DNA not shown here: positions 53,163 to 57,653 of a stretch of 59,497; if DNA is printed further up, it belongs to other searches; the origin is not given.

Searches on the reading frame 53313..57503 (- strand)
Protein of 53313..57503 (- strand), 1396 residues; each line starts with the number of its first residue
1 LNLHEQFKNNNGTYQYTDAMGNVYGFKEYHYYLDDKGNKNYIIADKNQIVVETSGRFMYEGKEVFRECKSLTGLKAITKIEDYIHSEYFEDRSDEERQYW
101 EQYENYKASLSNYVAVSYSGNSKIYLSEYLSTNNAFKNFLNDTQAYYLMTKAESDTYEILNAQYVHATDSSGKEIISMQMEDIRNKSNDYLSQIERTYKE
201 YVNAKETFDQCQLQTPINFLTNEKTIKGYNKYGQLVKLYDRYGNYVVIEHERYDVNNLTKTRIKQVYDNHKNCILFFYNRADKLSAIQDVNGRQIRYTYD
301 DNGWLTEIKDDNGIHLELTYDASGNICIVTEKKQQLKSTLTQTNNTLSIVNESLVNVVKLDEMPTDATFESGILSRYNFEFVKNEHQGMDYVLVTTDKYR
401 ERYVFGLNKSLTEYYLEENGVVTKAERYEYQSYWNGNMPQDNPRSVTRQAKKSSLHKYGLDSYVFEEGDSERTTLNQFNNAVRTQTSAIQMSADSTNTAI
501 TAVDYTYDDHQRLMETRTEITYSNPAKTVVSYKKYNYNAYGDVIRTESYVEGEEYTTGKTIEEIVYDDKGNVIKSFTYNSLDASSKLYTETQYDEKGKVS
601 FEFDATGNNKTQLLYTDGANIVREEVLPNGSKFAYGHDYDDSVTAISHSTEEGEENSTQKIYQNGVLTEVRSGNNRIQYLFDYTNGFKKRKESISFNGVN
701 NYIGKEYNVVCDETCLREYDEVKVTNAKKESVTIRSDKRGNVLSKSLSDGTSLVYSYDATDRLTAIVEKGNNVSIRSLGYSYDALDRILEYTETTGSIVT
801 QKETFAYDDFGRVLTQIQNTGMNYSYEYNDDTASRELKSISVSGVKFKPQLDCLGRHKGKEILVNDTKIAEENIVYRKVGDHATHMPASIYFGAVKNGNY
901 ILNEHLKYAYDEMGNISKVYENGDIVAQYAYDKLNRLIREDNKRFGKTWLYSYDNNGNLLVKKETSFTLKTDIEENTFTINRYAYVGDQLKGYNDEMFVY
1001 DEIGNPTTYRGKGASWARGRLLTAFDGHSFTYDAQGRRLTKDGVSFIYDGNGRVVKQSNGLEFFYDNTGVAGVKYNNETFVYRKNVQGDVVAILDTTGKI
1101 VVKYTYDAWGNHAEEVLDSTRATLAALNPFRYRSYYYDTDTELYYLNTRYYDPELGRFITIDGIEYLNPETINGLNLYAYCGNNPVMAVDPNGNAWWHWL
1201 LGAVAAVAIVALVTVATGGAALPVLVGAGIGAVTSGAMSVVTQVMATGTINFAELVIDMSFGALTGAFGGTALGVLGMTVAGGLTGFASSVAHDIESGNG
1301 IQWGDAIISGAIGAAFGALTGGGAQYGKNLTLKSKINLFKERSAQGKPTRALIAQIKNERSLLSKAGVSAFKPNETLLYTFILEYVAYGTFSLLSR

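Call 7: search_protein_families(library=pfam, proteins=[window:53313-57503:-], max_evalue=0.01)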
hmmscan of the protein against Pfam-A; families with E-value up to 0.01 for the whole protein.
window:53313-57503:- (1396 aa): 1 family
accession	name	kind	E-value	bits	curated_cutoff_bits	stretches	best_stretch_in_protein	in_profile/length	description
PF05593.20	RHS_repeat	-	6.4e-31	106.6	22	4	278-313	1-36/38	RHS Repeat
